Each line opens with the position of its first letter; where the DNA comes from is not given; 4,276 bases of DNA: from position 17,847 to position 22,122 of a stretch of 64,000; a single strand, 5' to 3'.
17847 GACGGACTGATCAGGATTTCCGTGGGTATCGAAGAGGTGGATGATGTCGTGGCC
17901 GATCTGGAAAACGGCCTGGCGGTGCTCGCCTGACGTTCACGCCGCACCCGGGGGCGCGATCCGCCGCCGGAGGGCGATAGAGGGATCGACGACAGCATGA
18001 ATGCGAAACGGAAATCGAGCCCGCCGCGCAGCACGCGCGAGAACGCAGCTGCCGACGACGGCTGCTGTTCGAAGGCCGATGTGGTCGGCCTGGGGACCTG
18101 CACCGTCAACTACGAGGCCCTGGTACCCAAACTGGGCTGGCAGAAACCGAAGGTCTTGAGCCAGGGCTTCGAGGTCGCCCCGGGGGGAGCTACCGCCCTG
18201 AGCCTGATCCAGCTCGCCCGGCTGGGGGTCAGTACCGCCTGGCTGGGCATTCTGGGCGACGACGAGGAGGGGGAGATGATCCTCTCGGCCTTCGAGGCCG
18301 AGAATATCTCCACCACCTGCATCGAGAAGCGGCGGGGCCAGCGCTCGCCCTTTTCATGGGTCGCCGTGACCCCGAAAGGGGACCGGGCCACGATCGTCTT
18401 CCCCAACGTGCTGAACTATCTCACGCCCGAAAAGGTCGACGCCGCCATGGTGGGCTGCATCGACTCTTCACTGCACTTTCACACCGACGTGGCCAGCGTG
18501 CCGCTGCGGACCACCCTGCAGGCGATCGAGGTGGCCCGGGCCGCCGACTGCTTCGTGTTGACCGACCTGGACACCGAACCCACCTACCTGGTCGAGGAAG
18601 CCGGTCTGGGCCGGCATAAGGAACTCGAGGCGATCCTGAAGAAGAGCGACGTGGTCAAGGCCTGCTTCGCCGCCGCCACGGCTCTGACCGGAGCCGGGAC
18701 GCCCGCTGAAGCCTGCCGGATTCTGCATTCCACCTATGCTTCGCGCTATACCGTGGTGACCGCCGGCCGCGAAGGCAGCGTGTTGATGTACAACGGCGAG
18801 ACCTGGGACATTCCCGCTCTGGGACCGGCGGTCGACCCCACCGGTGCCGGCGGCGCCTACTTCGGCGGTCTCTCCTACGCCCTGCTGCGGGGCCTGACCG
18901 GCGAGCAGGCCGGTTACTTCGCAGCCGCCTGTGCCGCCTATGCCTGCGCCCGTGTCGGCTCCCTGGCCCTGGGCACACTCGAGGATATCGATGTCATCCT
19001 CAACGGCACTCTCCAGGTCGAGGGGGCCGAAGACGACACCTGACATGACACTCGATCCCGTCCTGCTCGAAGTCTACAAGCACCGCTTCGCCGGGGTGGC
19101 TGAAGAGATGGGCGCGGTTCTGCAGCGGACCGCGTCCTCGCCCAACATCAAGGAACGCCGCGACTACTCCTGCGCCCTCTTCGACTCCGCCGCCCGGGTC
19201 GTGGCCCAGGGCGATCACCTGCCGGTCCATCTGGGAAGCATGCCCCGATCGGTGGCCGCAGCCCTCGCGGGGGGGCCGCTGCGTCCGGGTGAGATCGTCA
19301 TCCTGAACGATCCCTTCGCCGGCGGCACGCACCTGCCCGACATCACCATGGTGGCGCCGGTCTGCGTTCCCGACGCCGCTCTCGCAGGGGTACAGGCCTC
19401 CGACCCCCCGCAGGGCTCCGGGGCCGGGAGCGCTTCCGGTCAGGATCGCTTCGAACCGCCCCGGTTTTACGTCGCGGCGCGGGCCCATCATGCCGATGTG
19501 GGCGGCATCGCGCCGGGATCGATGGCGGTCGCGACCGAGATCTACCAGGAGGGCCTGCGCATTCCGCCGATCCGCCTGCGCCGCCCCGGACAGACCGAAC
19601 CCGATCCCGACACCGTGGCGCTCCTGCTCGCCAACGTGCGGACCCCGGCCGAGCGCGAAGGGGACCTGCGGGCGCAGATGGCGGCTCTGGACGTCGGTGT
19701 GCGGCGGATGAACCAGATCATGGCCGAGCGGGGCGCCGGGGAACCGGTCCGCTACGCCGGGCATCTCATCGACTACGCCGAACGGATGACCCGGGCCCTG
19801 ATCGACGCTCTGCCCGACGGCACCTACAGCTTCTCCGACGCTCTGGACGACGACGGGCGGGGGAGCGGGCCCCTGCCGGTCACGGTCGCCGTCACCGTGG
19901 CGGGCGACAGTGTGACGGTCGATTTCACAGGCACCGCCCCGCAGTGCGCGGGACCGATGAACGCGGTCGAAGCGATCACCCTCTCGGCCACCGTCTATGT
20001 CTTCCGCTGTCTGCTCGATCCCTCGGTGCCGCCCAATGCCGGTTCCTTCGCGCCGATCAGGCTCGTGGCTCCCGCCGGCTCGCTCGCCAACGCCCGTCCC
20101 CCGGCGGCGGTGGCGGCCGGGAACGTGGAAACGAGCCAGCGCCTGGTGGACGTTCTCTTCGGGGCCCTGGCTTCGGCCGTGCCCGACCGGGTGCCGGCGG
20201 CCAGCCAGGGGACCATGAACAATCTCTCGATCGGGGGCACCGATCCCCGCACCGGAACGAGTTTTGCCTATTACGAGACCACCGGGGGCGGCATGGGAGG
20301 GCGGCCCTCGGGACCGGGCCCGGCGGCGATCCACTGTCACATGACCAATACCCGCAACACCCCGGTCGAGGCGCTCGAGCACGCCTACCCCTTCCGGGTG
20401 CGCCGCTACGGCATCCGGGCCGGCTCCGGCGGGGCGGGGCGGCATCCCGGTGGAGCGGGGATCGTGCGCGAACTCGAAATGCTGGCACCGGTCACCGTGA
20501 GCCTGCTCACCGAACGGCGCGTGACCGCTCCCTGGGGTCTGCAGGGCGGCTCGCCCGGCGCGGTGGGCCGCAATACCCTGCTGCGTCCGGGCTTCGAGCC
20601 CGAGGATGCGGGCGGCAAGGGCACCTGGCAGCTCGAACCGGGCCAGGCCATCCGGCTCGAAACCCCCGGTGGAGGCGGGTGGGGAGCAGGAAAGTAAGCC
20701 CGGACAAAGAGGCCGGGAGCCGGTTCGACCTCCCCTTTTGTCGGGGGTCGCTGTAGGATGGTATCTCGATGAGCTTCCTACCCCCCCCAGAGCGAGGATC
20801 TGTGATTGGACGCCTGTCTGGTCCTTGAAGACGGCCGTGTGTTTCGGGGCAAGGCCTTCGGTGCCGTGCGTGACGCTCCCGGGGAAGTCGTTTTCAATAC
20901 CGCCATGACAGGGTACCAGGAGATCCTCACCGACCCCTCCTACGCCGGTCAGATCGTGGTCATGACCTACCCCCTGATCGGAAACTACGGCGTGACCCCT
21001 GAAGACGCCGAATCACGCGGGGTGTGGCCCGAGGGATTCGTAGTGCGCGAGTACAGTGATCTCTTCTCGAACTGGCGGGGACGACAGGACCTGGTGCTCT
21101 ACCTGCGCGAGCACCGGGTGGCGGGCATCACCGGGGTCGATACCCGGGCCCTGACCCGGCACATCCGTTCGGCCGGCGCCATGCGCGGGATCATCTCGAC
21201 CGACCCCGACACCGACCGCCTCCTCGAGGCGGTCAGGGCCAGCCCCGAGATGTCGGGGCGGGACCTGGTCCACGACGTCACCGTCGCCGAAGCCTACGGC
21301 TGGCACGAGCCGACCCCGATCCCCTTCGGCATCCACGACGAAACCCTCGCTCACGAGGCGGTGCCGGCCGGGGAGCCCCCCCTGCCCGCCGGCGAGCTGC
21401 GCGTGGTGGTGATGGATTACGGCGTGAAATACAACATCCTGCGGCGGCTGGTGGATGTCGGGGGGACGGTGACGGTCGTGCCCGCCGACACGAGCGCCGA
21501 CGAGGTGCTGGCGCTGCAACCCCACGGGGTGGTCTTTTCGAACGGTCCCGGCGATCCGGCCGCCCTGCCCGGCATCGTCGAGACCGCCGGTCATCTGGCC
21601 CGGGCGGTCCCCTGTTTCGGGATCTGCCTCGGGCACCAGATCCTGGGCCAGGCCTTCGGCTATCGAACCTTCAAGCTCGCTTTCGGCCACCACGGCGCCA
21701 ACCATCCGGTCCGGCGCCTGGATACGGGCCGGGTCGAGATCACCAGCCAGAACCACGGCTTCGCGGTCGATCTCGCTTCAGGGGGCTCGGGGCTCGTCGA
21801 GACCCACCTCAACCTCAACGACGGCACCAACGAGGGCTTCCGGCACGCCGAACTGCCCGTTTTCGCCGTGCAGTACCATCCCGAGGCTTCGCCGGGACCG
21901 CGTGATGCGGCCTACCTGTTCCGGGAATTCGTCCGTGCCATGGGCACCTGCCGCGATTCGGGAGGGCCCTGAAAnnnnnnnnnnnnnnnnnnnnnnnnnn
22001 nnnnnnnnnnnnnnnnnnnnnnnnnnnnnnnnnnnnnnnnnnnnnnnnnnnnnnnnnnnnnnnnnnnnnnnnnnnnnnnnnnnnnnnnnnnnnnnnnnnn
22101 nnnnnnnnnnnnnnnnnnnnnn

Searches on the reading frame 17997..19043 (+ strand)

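Call 18: search_protein_families(library=pfam, max_evalue=0.00001, proteins=[window:17997-19043:+])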
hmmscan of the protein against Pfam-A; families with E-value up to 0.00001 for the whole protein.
window:17997-19043:+ (348 aa): 1 family
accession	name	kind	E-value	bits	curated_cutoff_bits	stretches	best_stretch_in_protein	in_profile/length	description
PF00294.29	PfkB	-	2.6e-36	125.9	25.8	1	27-322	2-295/302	pfkB family carbohydrate kinase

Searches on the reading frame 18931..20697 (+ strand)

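Call 18: search_protein_families(library=pfam, max_evalue=0.00001, proteins=[window:18931-20697:+])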
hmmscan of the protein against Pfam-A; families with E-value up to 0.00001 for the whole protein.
window:18931-20697:+ (588 aa): 1 family
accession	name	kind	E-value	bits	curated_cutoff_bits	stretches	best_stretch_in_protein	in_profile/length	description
PF02538.19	Hydantoinase_B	-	1.1e-200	668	26.8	1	42-586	1-518/519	Hydantoinase B/oxoprolinase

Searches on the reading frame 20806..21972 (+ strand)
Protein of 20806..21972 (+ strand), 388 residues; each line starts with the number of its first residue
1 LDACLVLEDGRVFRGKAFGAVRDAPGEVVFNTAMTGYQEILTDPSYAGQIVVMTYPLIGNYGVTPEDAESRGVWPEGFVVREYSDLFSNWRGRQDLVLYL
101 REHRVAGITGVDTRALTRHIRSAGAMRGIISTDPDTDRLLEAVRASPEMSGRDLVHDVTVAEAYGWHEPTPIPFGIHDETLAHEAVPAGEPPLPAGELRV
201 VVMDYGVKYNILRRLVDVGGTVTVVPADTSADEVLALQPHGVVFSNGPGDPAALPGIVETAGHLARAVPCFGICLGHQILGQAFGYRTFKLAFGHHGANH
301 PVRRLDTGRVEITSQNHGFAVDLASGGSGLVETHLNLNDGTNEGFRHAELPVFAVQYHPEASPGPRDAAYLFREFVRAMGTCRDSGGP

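Call 18: search_protein_families(library=pfam, max_evalue=0.00001, proteins=[window:20806-21972:+])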
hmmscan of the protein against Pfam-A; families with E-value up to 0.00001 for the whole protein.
window:20806-21972:+ (388 aa): 2 families
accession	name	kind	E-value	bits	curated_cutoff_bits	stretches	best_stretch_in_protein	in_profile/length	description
PF00988.28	CPSase_sm_chain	-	2.7e-54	182.7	27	1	5-130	1-126/126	Carbamoyl-phosphate synthase small chain, CPSase domain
PF00117.34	GATase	-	2e-49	168.3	22.8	1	201-377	1-189/190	Glutamine amidotransferase class-I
